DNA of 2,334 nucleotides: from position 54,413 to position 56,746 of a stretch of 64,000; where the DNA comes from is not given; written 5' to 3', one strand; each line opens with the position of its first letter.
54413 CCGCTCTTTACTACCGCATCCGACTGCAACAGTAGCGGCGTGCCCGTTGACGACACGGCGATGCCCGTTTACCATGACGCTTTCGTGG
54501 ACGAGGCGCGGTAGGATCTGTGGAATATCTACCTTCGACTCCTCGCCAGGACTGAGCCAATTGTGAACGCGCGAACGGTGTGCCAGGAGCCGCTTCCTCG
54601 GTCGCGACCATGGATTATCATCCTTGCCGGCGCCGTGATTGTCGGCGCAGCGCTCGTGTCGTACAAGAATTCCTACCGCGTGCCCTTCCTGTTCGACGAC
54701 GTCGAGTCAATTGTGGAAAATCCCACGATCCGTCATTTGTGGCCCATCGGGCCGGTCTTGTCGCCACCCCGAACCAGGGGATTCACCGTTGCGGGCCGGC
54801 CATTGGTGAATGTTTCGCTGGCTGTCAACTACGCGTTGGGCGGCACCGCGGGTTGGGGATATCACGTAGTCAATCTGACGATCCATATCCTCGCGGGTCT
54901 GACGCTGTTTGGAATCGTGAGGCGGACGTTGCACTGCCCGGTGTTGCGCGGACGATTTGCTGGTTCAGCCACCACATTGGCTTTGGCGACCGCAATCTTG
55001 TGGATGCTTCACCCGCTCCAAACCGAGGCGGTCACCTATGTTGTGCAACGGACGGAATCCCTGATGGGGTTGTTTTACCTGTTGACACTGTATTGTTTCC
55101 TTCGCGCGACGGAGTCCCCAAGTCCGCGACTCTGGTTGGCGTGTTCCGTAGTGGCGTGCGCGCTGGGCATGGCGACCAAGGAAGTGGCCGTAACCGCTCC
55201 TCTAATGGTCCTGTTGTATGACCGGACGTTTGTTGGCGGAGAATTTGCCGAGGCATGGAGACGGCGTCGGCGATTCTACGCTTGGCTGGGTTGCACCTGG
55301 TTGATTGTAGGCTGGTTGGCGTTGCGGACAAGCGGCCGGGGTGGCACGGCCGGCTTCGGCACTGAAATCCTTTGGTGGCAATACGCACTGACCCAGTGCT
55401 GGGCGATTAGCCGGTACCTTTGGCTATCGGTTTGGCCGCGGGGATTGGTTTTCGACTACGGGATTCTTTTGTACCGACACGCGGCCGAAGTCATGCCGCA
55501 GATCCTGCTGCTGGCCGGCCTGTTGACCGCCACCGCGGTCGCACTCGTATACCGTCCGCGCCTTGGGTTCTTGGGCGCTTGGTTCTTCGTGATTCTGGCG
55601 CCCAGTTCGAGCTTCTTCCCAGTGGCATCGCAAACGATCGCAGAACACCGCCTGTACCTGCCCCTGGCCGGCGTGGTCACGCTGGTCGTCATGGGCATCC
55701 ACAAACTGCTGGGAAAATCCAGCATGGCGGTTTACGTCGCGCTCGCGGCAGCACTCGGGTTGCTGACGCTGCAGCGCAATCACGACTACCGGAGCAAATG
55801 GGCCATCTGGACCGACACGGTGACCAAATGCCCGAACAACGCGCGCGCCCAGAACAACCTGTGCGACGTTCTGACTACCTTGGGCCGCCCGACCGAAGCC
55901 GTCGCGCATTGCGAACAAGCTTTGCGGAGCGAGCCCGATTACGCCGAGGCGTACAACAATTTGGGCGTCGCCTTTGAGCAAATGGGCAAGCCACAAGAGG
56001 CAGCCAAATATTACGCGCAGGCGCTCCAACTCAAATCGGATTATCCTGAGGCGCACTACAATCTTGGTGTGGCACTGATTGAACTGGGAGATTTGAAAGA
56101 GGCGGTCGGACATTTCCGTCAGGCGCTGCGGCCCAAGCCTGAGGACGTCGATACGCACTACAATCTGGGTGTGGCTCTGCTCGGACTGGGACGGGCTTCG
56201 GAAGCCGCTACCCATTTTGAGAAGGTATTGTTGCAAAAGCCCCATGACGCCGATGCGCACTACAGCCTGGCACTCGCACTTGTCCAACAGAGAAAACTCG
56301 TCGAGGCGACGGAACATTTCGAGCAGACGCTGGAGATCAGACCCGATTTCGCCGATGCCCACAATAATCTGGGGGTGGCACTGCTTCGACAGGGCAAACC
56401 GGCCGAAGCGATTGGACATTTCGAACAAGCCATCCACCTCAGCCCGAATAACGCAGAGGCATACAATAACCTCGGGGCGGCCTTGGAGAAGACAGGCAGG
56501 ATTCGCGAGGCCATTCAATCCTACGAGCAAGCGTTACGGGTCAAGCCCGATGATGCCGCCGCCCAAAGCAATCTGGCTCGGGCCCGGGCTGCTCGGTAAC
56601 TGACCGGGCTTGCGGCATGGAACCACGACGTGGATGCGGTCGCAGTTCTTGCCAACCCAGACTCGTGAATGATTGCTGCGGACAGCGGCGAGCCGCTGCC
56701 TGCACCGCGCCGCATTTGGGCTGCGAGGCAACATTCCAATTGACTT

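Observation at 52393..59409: EEP-BACON / TMTC-like / EEP-BACON-PKD sandwich: candidate dedicated protein O-glycosylation and surface-display system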

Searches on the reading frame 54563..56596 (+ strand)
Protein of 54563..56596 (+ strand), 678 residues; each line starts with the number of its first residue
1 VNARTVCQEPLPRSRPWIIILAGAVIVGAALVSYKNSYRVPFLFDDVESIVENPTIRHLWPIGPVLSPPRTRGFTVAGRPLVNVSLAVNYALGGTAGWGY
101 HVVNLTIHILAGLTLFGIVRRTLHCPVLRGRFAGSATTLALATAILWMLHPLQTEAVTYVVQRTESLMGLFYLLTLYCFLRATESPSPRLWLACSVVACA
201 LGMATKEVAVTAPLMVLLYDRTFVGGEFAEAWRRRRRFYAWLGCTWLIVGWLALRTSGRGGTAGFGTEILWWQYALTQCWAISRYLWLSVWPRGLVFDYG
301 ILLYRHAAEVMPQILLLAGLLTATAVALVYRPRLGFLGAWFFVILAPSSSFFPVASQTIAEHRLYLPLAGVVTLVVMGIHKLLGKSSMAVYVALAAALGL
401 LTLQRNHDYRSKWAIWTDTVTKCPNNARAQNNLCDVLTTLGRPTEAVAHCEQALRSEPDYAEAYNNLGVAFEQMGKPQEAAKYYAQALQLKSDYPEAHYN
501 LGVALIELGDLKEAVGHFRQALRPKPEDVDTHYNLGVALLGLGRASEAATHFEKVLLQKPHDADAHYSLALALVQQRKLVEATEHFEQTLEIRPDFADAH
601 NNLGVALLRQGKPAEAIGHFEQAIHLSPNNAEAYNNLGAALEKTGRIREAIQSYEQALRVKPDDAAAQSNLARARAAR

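Call 3: search_protein_families(library=pfam, proteins=[window:54563-56596:+], max_evalue=0.1)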
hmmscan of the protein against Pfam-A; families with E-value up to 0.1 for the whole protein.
window:54563-56596:+ (678 aa): 40 families (the best 25 are shown)
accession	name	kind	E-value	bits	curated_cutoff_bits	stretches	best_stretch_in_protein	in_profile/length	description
PF00515.34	TPR_1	-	7.7e-62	203.2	27.8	7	597-630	1-34/34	Tetratricopeptide repeat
PF13414.12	TPR_11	-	1.5e-54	181.9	26.8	7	610-645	7-42/42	TPR repeat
PF07719.23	TPR_2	-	3e-54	177.1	27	7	597-630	1-34/34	Tetratricopeptide repeat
PF13432.12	TPR_16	-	1.6e-44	150.4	32.7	6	473-528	9-64/65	Tetratricopeptide repeat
PF13431.12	TPR_17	-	1.6e-42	140.6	24.4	4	620-652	2-34/34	Tetratricopeptide repeat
PF14559.12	TPR_19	-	4.7e-42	142.6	25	7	607-672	1-66/68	Tetratricopeptide repeat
PF13181.12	TPR_8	-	2.5e-40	133.6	25.7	4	631-664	1-34/34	Tetratricopeptide repeat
PF13424.12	TPR_12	-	7.6e-36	122.6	30.1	4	596-661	2-75/77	Tetratricopeptide repeat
PF13176.12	TPR_7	-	1e-31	106.7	27.9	4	463-493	1-31/36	Tetratricopeptide repeat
PF13428.12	TPR_14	-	1.1e-27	94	23.5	6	599-639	3-43/44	Tetratricopeptide repeat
PF13374.12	TPR_10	-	1.2e-27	95.5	27.5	5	461-490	2-31/42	Tetratricopeptide repeat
PF13174.12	TPR_6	-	1.9e-17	63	26.3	0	496-522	1-27/33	Tetratricopeptide repeat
PF13371.12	TPR_9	-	9.3e-17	61.3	35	5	606-668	4-66/73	Tetratricopeptide repeat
PF23914.1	TPR_CcmH_CycH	-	6e-14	52.6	42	2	501-593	56-151/158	Cytochrome c-type biogenesis protein H TPR domain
PF03704.23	BTAD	-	7.2e-13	49.6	22.1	2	591-660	56-125/146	Bacterial transcriptional activator domain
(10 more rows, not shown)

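Call 4: search_protein_families(library=ncbifam, proteins=[window:54563-56596:+], max_evalue=0.1)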
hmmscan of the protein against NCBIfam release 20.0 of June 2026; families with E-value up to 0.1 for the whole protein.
window:54563-56596:+ (678 aa): 45 families (the best 25 are shown)
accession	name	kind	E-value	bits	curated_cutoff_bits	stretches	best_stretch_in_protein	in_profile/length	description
NF040959.1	MamA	equivalog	4.5e-67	225.5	200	4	495-626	71-202/204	magnetosome protein MamA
TIGR02917.1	PEP_TPR_lipo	equivalog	6.4e-40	136.8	312.2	2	535-674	742-880/899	XrtA/PEP-CTERM system TPR-repeat protein PrsT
TIGR02521.1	type_IV_pilW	equivalog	4e-36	124.7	154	2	529-674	31-178/234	type IV pilus biogenesis/stability protein PilW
NF033762.1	social_mot_Tgl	equivalog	9.9e-35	120.1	225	4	530-624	32-127/252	social motility TPR repeat lipoprotein Tgl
NF033758.1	gliding_GltE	equivalog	4e-25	88.7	225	3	585-673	74-162/411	adventurous gliding motility TPR repeat lipoprotein GltE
NF033920.0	C39_PA2778_fam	equivalog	4e-22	78.9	150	4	470-555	165-250/255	PA2778 family cysteine peptidase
NF008391.2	PRK11189.1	equivalog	4.9e-22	78.8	250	3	447-528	85-166/297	lipoprotein NlpI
NF047507.1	TPR_BatC_Lepto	exception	7.8e-21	74.5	175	3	609-671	70-136/214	TPR repeat-containing protein BatC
TIGR02552.1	LcrH_SycD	equivalog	3.1e-19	69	104.8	2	518-632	7-121/136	SycD/LcrH family type III secretion system chaperone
NF052415.1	T3SS_chap_SctY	equivalog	3.4e-18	66.1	70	3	473-556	18-104/106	type III secretion apparatus assembly chaperone SctY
NF008520.0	PRK11447.1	equivalog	9.5e-16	56.8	858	3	505-587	471-553/1157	cellulose synthase complex outer membrane protein BcsC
NF047558.1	TPR_END_plus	domain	1.8e-15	56.6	32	1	600-632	2-34/56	TPR end-of-group domain-containing protein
NF047371.1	FlcA_CTERM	equivalog_domain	1e-14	54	300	2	451-609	428-575/646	periplasmic flagellar collar protein FlcA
NF011721.1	PRK15174.1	equivalog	1.6e-14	53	1200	2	428-593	213-382/656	Vi polysaccharide transport protein VexE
TIGR02795.1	tol_pal_ybgF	equivalog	2.1e-14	54.2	90.1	2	494-558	38-105/119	tol-pal system protein YbgF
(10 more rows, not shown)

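Call 6: search_solved_structures(query=window:54563-56596:+, max_evalue=0.01)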
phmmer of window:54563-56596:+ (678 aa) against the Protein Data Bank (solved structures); distinct sequences matched with E-value up to 0.01: 197 (the best 60 are shown).
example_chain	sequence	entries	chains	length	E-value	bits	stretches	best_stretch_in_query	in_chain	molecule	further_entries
9qhb_A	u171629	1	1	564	1e-105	358.5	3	453-675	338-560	Engineered tetratricopeptide repeat protein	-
8bu0_A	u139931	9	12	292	4.5e-74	254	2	453-675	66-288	Consensus tetratricopeptide repeat protein | Crystal structure of an 8-repeat consensus TPR superhelix with Zinc. | Monomer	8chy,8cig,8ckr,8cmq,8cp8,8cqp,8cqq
7ntf_A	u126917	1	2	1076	2.6e-57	198.6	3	448-662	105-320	Isoform 1 of UDP-N-acetylglucosamine--peptide N-acetylglucosaminyltransferase 110 kDa subu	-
7yeh_B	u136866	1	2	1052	3.2e-57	198.3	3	448-662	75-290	UDP-N-acetylglucosamine--peptide N-acetylglucosaminyltransferase 110 kDa subunit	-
7yea_A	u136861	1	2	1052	3.2e-57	198.3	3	448-662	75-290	UDP-N-acetylglucosamine--peptide N-acetylglucosaminyltransferase 110 kDa subunit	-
6eou_A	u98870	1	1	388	3.4e-50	175.1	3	446-672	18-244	UDP-N-acetylglucosamine--peptide N-acetylglucosaminyltransferase 110 kDa subunit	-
1w3b_A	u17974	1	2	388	8.8e-50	173.7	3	446-672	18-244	UDP-N-ACETYLGLUCOSAMINE--PEPTIDE N-ACETYLGLUCOSAMINYLTRANSFERASE 110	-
9qhc_A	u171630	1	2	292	1.4e-47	166.5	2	445-645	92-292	Engineered tetratricopeptide repeat protein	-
7y4i_A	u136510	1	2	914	4.2e-42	148.4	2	447-670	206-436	Probable UDP-N-acetylglucosamine--peptide N-acetylglucosaminyltransferase SPINDLY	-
8dtf_A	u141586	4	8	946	4.8e-42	148.2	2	447-670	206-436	Probable UDP-N-acetylglucosamine--peptide N-acetylglucosaminyltransferase SPINDLY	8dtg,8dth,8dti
5a01_A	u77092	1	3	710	7.1e-32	114.6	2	563-673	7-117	O-GLYCOSYLTRANSFERASE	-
8cm9_A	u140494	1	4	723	2.6e-31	112.7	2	560-673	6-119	UDP-N-acetylglucosamine--peptide N-acetylglucosaminyltransferase 110 kDa subunit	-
6tka_AAA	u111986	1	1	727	2.9e-31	112.5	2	560-673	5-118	UDP-N-acetylglucosamine--peptide N-acetylglucosaminyltransferase 110 kDa subunit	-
5nps_A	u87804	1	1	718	6.8e-31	111.3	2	562-673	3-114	UDP-N-acetylglucosamine--peptide N-acetylglucosaminyltransferase 110 kDa subunit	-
6ibo_A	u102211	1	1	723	7e-31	111.3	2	560-673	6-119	UDP-N-acetylglucosamine--peptide N-acetylglucosaminyltransferase 110 kDa subunit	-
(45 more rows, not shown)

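Call 13: find_homologous_proteins(query=window:54563-56596:+, region=1-430)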
Query window:54563-56596:+, residues 1-430 (430 aa): 7927 proteins with E <= 0.001 among 8000 candidates; the best 120 are listed.
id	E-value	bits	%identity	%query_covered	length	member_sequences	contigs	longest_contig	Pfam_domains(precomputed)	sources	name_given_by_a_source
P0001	4.3e-285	964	100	100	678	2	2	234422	PF03704.24,PF13414.13,PF13374.13,PF07721.21,PF24575.2,PF00515.35,PF13424.13,PF13429.13,PF14561.13,PF07719.24,PF13174.13,PF13231.13,PF20308.5,PF25063.1,PF13431.13,PF23914.2,PF13176.13,PF13428.13,PF04733.21,PF25064.2,PF14559.13,PF13371.13,PF12895.14,PF21033.5,PF13432.13,PF13181.13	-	-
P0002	1.2e-187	643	69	97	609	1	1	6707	PF03704.24,PF13431.13,PF23914.2,PF13414.13,PF13176.13,PF13428.13,PF13374.13,PF14559.13,PF24575.2,PF13371.13,PF00515.35,PF12895.14,PF13424.13,PF21033.5,PF13432.13,PF13181.13,PF14561.13,PF07719.24,PF13174.13,PF20308.5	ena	-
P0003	1.3e-178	613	64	100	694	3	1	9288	PF03704.24,PF13414.13,PF13374.13,PF07721.21,PF24575.2,PF00515.35,PF13424.13,PF13429.13,PF14561.13,PF07719.24,PF13174.13,PF20308.5,PF25063.1,PF13431.13,PF23914.2,PF13176.13,PF13428.13,PF25064.2,PF14559.13,PF13371.13,PF12895.14,PF21033.5,PF13432.13,PF13181.13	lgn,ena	-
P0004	7.8e-177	607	66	94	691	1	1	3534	PF03704.24,PF13431.13,PF23914.2,PF13414.13,PF13176.13,PF13428.13,PF25064.2,PF13374.13,PF07721.21,PF14559.13,PF24575.2,PF13371.13,PF00515.35,PF12895.14,PF13424.13,PF21033.5,PF13432.13,PF13429.13,PF13181.13,PF14561.13,PF07719.24,PF13174.13,PF20308.5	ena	-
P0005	1.1e-172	594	65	96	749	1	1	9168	PF03704.24,PF13431.13,PF23914.2,PF13414.13,PF13176.13,PF13428.13,PF25064.2,PF13374.13,PF14559.13,PF24575.2,PF00515.35,PF12895.14,PF13424.13,PF21033.5,PF13432.13,PF13429.13,PF13181.13,PF07719.24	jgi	jgi:protein O-mannosyl-transferase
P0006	2.3e-172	593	64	93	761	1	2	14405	PF03704.24,PF13431.13,PF23914.2,PF13414.13,PF10952.16,PF13176.13,PF13428.13,PF13374.13,PF07721.21,PF14559.13,PF24575.2,PF00515.35,PF12895.14,PF13424.13,PF21033.5,PF13432.13,PF13429.13,PF13181.13,PF07719.24,PF13174.13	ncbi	-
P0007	9.0e-172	591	62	100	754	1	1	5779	PF03704.24,PF13431.13,PF23914.2,PF13414.13,PF13176.13,PF13428.13,PF13374.13,PF14559.13,PF24575.2,PF13371.13,PF00515.35,PF12895.14,PF13424.13,PF21033.5,PF13432.13,PF13429.13,PF13181.13,PF07719.24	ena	-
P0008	2.4e-171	589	65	94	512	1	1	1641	PF03704.24,PF13431.13,PF23914.2,PF13414.13,PF13176.13,PF13428.13,PF13374.13,PF07721.21,PF14559.13,PF24575.2,PF13371.13,PF00515.35,PF12895.14,PF13424.13,PF21033.5,PF13432.13,PF13181.13,PF07719.24,PF13174.13,PF20308.5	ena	-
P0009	2.2e-170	586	63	99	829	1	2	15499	PF03704.24,PF13414.13,PF10952.16,PF13374.13,PF07721.21,PF24575.2,PF02259.30,PF00515.35,PF13424.13,PF13429.13,PF14561.13,PF07719.24,PF13174.13,PF20308.5,PF25063.1,PF13431.13,PF23914.2,PF13176.13,PF13428.13,PF25064.2,PF14559.13,PF13371.13,PF12895.14,PF21033.5,PF13432.13,PF06552.19,PF13181.13,PF10373.1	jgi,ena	jgi:tetratricopeptide (TPR) repeat protein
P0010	1.9e-163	563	60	100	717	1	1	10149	PF03704.24,PF13431.13,PF09976.16,PF23914.2,PF13414.13,PF13176.13,PF13428.13,PF25064.2,PF13374.13,PF07721.21,PF14559.13,PF24575.2,PF13371.13,PF00515.35,PF22860.3,PF13424.13,PF21033.5,PF13432.13,PF13429.13,PF13181.13,PF14561.13,PF07719.24,PF13174.13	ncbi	-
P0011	3.8e-162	559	62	97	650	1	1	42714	PF03704.24,PF13414.13,PF13374.13,PF07721.21,PF24575.2,PF00515.35,PF13424.13,PF13429.13,PF14561.13,PF07719.24,PF13174.13,PF20308.5,PF25063.1,PF13431.13,PF23914.2,PF25062.2,PF13176.13,PF13428.13,PF25064.2,PF14559.13,PF13371.13,PF12895.14,PF21033.5,PF13432.13,PF13181.13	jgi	jgi:tetratricopeptide (TPR) repeat protein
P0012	1.1e-160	554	63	98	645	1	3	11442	PF03704.24,PF13431.13,PF23914.2,PF13414.13,PF13176.13,PF13428.13,PF25064.2,PF13374.13,PF07721.21,PF14559.13,PF24575.2,PF13371.13,PF17874.8,PF00515.35,PF12895.14,PF13424.13,PF21033.5,PF13432.13,PF13429.13,PF13181.13,PF14561.13,PF07719.24,PF13174.13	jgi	jgi:protein O-mannosyl-transferase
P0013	5.6e-160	552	62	96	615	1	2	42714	PF03704.24,PF13431.13,PF23914.2,PF13414.13,PF13176.13,PF13428.13,PF25064.2,PF13374.13,PF07721.21,PF14559.13,PF24575.2,PF13371.13,PF00515.35,PF12895.14,PF13424.13,PF21033.5,PF13432.13,PF13429.13,PF13181.13,PF14561.13,PF07719.24,PF13174.13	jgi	jgi:protein O-mannosyl-transferase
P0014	1.4e-159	551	62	96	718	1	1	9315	PF03704.24,PF13431.13,PF23914.2,PF13414.13,PF13176.13,PF13428.13,PF13374.13,PF02064.22,PF14559.13,PF24575.2,PF13371.13,PF00515.35,PF12895.14,PF13424.13,PF21033.5,PF13432.13,PF13181.13,PF14561.13,PF07719.24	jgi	jgi:tetratricopeptide (TPR) repeat protein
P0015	1.5e-159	550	62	97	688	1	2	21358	PF03704.24,PF13414.13,PF10952.16,PF13374.13,PF07721.21,PF24575.2,PF00515.35,PF13424.13,PF13429.13,PF14561.13,PF07719.24,PF13174.13,PF20308.5,PF25063.1,PF13431.13,PF23914.2,PF13176.13,PF13428.13,PF14559.13,PF13371.13,PF12895.14,PF21033.5,PF13432.13,PF13181.13,PF10373.16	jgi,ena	-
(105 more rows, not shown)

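Call 14: find_encoding_contigs(protein=P0003, flank=10000, max_places=3)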
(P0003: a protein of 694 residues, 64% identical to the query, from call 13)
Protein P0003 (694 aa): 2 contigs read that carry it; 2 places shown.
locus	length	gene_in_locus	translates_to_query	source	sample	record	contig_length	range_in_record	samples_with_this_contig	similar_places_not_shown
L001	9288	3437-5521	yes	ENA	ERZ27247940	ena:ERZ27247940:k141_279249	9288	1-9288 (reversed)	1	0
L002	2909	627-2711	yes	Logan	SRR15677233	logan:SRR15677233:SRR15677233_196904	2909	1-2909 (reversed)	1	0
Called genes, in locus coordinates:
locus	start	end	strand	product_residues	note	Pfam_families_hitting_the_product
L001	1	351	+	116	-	?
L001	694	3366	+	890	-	PF00801:PKD (weak), PF18911:PKD_4, PF00801:PKD (weak), PF18911:PKD_4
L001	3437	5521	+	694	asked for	PF13424:TPR_12, PF14559:TPR_19, PF13414:TPR_11, PF13432:TPR_16, PF13424:TPR_12, PF13432:TPR_16, PF13424:TPR_12, PF00515:TPR_1, +39 more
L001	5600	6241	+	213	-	PF04367:DUF502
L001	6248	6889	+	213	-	PF11967:RecO_N, PF02565:RecO_C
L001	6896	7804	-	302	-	PF00132:Hexapep (weak), PF25084:LbH_EIF2B (weak), PF25087:GMPPB_C (weak), PF00132:Hexapep (weak), PF13720:Acetyltransf_11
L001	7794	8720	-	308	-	-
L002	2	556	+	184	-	?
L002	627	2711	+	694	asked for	PF13424:TPR_12, PF14559:TPR_19, PF13414:TPR_11, PF13432:TPR_16, PF13424:TPR_12, PF13432:TPR_16, PF13424:TPR_12, PF00515:TPR_1, +39 more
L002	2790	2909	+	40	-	?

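Call 15: find_encoding_contigs(protein=P0006, flank=10000, max_places=3)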
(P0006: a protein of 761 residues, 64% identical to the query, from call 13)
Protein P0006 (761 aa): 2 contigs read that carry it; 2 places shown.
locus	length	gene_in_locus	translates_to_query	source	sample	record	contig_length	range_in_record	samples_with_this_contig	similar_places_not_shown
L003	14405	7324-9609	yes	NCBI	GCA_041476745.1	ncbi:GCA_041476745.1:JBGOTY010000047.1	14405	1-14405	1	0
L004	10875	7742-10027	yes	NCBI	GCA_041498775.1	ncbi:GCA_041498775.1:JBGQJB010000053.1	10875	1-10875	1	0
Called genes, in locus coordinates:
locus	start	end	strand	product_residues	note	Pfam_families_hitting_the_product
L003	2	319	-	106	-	?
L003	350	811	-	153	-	PF04972:BON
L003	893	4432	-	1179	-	PF00082:Peptidase_S8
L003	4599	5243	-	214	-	PF00719:Pyrophosphatase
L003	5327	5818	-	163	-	PF00300:His_Phos_1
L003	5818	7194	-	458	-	PF00330:Aconitase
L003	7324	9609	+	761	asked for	PF13414:TPR_11, PF13432:TPR_16, PF13424:TPR_12, PF13432:TPR_16, PF13414:TPR_11, PF07719:TPR_2, PF13414:TPR_11, PF13414:TPR_11, +28 more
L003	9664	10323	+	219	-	PF21948:LplA-B_cat, PF03099:BPL_LplA_LipB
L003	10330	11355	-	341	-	PF02646:RmuC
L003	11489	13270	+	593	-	PF03814:KdpA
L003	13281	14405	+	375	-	?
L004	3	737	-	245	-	?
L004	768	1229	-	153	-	PF04972:BON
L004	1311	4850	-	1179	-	PF00082:Peptidase_S8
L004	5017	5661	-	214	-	PF00719:Pyrophosphatase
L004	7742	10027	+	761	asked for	PF13414:TPR_11, PF13432:TPR_16, PF13424:TPR_12, PF13432:TPR_16, PF13414:TPR_11, PF07719:TPR_2, PF13414:TPR_11, PF13414:TPR_11, +28 more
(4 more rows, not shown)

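Call 16: find_encoding_contigs(protein=P0009, flank=10000, max_places=3)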
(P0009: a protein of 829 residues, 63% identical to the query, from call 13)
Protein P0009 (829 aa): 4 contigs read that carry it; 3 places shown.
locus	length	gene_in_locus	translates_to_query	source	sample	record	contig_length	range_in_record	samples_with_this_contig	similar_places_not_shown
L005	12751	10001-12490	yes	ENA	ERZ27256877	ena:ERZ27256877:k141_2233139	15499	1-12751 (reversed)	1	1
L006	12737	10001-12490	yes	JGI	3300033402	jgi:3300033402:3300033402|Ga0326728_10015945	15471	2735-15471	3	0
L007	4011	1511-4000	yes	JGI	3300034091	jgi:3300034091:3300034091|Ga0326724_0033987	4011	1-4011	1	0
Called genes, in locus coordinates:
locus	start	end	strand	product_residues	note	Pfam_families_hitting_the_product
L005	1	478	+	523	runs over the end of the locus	PF13231:PMT_2 (weak)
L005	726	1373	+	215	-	-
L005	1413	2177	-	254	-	PF00535:Glycos_transf_2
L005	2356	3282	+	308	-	PF00056:Ldh_1_N, PF02866:Ldh_1_C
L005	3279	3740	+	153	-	-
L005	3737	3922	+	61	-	-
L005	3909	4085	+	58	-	PF02866:Ldh_1_C (weak)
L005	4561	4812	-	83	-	PF10387:DUF2442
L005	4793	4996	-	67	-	PF13711:DUF4160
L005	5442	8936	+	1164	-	PF17757:UvrB_inter, PF02559:CarD_TRCF_RID, PF00270:DEAD, PF00271:Helicase_C, PF03461:TRCF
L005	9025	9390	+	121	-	PF03551:PadR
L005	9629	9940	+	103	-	PF05899:Cupin_3, PF07883:Cupin_2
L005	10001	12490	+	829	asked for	PF13424:TPR_12, PF13432:TPR_16, PF13414:TPR_11, PF00515:TPR_1, PF07719:TPR_2, PF13414:TPR_11, PF00515:TPR_1, PF13414:TPR_11, +64 more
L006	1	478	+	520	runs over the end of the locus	PF13231:PMT_2 (weak)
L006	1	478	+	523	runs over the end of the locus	PF13231:PMT_2 (weak)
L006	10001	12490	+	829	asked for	PF13424:TPR_12, PF13432:TPR_16, PF13414:TPR_11, PF00515:TPR_1, PF07719:TPR_2, PF13414:TPR_11, PF00515:TPR_1, PF13414:TPR_11, +64 more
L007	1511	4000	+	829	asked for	PF13424:TPR_12, PF13432:TPR_16, PF13414:TPR_11, PF00515:TPR_1, PF07719:TPR_2, PF13414:TPR_11, PF00515:TPR_1, PF13414:TPR_11, +64 more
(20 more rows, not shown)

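Call 40: predict_structure(alignment_id=A1)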
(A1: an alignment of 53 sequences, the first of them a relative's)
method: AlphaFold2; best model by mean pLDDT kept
length: 678 residues; sequences in the alignment: 53
mean_pLDDT: 86.8   pTM: 0.80
mean pLDDT of the five models: 86.8, 82.0, 80.7, 80.4, 78.9
residues with pLDDT >= 90: 408; 70-90: 184; 50-70: 54; < 50: 32
segments of 3 or more residues with pLDDT < 50: 1-8, 257-267, 347-356
pLDDT, mean of each block of 10 residues (from residue 1): 40 77 94 79 65 75 72 58 85 80 90 96 88 91 94 72 84 95 92 95 73 91 89 92 85 58 43 82 87 73 81 93 95 93 65 47 81 95 93 93 85 89 89 95 97 93 97 97 97 94 97 98 90 98 97 94 97 97 98 97 97 97 97 98 97 98 96 94
secondary structure, 60 per line:
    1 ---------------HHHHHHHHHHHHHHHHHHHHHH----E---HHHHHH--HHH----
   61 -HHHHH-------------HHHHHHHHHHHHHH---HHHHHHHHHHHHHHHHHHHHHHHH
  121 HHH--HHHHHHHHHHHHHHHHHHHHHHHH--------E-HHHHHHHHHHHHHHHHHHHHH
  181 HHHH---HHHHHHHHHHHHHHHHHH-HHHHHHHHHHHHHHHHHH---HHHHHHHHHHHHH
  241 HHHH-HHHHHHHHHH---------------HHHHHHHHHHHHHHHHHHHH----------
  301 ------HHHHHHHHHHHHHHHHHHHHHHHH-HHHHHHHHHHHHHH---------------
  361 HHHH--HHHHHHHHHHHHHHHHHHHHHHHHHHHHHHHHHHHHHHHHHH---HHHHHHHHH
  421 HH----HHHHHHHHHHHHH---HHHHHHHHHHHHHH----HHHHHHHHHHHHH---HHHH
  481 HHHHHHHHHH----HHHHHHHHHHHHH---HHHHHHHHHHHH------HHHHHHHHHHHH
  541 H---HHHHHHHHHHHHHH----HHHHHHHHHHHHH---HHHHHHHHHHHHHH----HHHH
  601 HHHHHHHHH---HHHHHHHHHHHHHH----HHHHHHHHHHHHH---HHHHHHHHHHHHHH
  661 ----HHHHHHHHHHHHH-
elements in order: H16-37 H46-51 H62-66 H80-93 H97-123 H126-149 H160-184 H188-205 H207-224 H228-244 H246-255 H271-290 H307-330 H332-345 H361-364 H367-408 H412-422 H427-439 H443-456 H461-473 H477-490 H495-507 H511-522 H529-541 H545-558 H563-575 H579-592 H597-609 H613-626 H631-643 H647-660 H665-677

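Call 44: fold_search(model_id=the predicted structure, library=pdb)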
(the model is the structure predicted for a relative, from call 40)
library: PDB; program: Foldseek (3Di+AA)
matches with E <= 10: 1507; with E <= 0.001: 489
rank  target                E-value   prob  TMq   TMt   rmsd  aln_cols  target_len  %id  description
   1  8chy                  4.3e-14  1.00  0.35  0.80   3.5       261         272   36  Crystal structure of an 8-repeat consensus TPR superhelix with Zinc. (released 2024-02-21)
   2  9qhb                  6.0e-14  1.00  0.35  0.82   3.3       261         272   35  Crystal structure of 16-repeat CTPR protein with eliminated coordination sites (released 2025-10-22)
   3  6eou                  6.7e-14  1.00  0.36  0.67  11.3       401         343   22  O-GlcNAc transferase TPR domain with the intellectual disability associated mutation L254F (released 2018-05-09)
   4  8dtg_B                1.0e-13  1.00  0.31  0.29   9.8       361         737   26  Cryo-EM structure of Arabidopsis SPY alternative conformation 1 (released 2023-03-08)
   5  1w3b_A                1.8e-13  1.00  0.38  0.61   8.3       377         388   24  The superhelical TPR domain of O-linked GlcNAc transferase reveals structural similarities to importin alpha. (released 2004-09-09)
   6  8dth_B                1.8e-13  1.00  0.32  0.31   7.8       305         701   29  Cryo-EM structure of Arabidopsis SPY alternative conformation 2 (released 2023-03-08)
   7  1w3b_B                2.6e-13  1.00  0.35  0.62   7.4       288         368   29  The superhelical TPR domain of O-linked GlcNAc transferase reveals structural similarities to importin alpha. (released 2004-09-09)
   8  9qhc_B                3.5e-13  1.00  0.36  0.85   1.9       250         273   38  Crystal structure of 8-repeat CTPR protein with eliminated coordination sites (released 2025-10-22)
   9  9qhc_A                4.4e-13  1.00  0.35  0.82   2.2       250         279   38  Crystal structure of 8-repeat CTPR protein with eliminated coordination sites (released 2025-10-22)
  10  8dth_A                4.7e-13  1.00  0.32  0.30   9.6       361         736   26  Cryo-EM structure of Arabidopsis SPY alternative conformation 2 (released 2023-03-08)
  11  7yea_A                1.6e-12  1.00  0.33  0.23  14.2       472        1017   25  Human O-GlcNAc transferase Dimer (released 2023-07-12)
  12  7ntf_B                2.0e-12  1.00  0.33  0.28   4.3       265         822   35  Cryo-EM structure of unliganded O-GlcNAc transferase (released 2021-11-17)
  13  8dtf_A                2.1e-12  1.00  0.34  0.30  10.5       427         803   24  Cryo-EM structure of the full length Arabidopsis SPY with complete TPRs (released 2023-03-08)
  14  7y4i_A                2.4e-12  1.00  0.33  0.28  13.2       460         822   23  Crystal structure of SPINDLY in complex with GDP (released 2022-12-07)
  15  7ntf_A                2.5e-12  1.00  0.34  0.26  11.1       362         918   29  Cryo-EM structure of unliganded O-GlcNAc transferase (released 2021-11-17)
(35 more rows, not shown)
